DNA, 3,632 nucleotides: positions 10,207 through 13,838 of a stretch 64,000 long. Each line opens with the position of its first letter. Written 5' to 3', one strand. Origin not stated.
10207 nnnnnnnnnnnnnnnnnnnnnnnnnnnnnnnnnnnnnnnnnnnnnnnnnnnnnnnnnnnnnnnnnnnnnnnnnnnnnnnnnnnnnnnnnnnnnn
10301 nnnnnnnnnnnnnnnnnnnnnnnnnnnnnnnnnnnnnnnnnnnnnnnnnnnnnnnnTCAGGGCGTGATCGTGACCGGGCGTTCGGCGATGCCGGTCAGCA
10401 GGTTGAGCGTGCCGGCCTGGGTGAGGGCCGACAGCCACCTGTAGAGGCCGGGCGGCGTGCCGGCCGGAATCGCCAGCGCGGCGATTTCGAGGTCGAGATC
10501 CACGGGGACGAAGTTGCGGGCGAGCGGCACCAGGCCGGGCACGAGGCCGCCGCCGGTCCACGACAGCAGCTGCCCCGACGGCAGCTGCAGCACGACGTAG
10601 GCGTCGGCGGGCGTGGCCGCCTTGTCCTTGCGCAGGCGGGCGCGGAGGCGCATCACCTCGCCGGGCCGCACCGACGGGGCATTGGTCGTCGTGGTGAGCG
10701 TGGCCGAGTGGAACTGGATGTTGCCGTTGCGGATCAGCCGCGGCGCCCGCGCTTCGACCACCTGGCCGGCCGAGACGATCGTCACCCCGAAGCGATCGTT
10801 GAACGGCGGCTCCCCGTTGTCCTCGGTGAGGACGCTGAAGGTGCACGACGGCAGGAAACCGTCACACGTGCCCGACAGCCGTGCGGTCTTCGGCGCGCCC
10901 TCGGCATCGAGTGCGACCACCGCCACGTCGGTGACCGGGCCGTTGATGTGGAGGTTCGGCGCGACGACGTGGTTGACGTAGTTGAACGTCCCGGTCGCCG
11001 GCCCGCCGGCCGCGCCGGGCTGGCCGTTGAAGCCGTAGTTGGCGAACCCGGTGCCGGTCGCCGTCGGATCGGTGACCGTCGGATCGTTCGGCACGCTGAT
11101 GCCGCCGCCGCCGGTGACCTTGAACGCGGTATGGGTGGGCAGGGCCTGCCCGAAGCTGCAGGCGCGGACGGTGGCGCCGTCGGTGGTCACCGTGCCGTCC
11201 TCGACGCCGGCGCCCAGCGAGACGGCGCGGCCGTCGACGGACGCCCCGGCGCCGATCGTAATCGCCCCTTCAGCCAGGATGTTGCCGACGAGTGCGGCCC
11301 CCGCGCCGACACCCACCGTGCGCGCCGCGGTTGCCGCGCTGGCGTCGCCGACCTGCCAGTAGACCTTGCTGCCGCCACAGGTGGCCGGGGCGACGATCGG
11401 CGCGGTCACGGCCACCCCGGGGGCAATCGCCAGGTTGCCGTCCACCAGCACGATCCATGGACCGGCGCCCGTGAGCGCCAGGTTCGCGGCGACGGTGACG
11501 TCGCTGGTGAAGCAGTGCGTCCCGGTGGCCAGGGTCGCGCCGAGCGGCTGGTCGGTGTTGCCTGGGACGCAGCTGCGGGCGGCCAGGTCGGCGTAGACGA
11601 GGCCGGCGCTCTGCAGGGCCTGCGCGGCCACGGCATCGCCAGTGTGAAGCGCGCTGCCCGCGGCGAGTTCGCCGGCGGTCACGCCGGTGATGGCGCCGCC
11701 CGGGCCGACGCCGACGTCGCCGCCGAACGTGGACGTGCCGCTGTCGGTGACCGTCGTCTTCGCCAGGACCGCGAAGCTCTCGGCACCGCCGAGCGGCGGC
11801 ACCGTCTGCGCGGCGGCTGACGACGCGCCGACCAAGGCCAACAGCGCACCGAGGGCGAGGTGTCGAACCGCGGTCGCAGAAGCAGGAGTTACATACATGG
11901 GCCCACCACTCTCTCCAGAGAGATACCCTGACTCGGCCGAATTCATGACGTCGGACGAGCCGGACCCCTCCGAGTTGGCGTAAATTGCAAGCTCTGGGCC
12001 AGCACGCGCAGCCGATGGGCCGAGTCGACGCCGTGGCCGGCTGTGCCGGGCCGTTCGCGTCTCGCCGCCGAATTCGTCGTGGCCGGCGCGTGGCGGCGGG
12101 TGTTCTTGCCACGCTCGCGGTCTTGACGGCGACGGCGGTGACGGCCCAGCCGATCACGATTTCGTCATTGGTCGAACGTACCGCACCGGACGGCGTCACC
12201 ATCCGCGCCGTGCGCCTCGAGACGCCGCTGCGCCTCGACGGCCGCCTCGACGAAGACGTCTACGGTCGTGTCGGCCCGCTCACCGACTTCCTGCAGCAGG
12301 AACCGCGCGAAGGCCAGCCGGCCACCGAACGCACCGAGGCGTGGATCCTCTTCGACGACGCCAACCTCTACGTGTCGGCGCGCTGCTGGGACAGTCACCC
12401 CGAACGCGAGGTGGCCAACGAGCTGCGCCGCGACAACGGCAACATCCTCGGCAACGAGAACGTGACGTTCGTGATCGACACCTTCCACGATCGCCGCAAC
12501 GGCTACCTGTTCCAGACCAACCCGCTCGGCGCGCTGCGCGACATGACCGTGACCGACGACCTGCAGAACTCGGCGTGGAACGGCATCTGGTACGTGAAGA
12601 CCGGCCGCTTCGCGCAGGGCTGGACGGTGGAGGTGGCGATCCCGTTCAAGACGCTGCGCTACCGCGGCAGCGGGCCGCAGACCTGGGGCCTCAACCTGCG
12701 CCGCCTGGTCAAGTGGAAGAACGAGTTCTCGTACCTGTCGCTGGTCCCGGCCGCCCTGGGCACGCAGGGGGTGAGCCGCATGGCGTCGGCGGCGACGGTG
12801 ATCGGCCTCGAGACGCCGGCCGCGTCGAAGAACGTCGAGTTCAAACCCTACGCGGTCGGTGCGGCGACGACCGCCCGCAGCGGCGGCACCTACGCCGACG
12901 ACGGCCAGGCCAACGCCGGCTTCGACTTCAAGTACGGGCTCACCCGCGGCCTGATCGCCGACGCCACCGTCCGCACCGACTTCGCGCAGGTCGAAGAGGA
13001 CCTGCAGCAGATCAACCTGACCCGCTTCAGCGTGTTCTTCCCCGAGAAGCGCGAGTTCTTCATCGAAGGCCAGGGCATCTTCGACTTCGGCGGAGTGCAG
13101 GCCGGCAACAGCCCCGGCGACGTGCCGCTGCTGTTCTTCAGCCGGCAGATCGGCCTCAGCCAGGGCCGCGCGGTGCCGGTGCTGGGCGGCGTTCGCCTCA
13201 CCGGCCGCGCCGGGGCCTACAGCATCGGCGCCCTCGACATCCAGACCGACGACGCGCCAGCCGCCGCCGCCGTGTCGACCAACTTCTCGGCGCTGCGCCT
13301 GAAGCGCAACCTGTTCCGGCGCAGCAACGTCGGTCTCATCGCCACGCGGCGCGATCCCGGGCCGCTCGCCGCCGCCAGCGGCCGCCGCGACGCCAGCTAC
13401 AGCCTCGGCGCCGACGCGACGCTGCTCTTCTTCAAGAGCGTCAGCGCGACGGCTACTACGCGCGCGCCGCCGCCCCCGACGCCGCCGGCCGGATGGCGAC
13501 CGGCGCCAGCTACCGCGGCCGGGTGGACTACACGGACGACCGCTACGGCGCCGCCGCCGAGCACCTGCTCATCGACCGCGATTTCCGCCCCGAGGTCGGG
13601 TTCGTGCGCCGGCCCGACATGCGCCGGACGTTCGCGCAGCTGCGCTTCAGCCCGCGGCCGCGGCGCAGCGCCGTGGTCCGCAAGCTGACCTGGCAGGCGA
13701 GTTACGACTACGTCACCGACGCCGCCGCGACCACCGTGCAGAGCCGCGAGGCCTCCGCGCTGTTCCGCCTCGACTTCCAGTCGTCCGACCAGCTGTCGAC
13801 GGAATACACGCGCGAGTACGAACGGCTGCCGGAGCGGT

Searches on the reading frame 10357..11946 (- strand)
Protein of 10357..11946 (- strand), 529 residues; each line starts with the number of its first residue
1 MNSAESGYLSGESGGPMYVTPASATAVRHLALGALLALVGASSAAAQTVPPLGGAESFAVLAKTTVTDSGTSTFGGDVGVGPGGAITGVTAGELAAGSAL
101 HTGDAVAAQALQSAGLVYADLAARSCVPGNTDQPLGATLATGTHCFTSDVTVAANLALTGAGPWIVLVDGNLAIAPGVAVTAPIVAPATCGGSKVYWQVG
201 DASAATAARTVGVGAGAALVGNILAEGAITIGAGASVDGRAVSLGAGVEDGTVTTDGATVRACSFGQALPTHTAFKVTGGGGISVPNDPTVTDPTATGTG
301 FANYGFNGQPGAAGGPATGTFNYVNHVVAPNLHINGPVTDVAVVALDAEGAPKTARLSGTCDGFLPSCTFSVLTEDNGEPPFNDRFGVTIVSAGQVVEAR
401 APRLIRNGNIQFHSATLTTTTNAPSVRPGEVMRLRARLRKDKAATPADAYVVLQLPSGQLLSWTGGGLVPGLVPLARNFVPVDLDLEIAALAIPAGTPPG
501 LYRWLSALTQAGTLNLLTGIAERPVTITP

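Call 19: search_protein_families(library=pfam, proteins=[window:10357-11946:-], max_evalue=0.001)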
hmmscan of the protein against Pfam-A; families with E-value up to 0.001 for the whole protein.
window:10357-11946:- (529 aa): 1 family
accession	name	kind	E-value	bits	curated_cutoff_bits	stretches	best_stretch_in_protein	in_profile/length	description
PF11999.13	Ice_binding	-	2.4e-17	63.7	28.7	1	60-246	1-198/208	Ice-binding-like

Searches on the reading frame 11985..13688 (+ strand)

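Call 19: search_protein_families(library=pfam, proteins=[window:11985-13688:+], max_evalue=0.001)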
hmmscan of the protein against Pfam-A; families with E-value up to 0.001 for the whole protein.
window:11985-13688:+ (567 aa): 2 families
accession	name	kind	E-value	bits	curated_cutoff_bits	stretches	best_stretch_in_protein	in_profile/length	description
PF19313.5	DUF5916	-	3.2e-16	59.6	22.6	1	285-390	6-95/572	Domain of unknown function (DUF5916)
PF06452.16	CBM9_1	-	9e-06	26.1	23.4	1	85-237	2-145/185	Carbohydrate family 9 binding domain-like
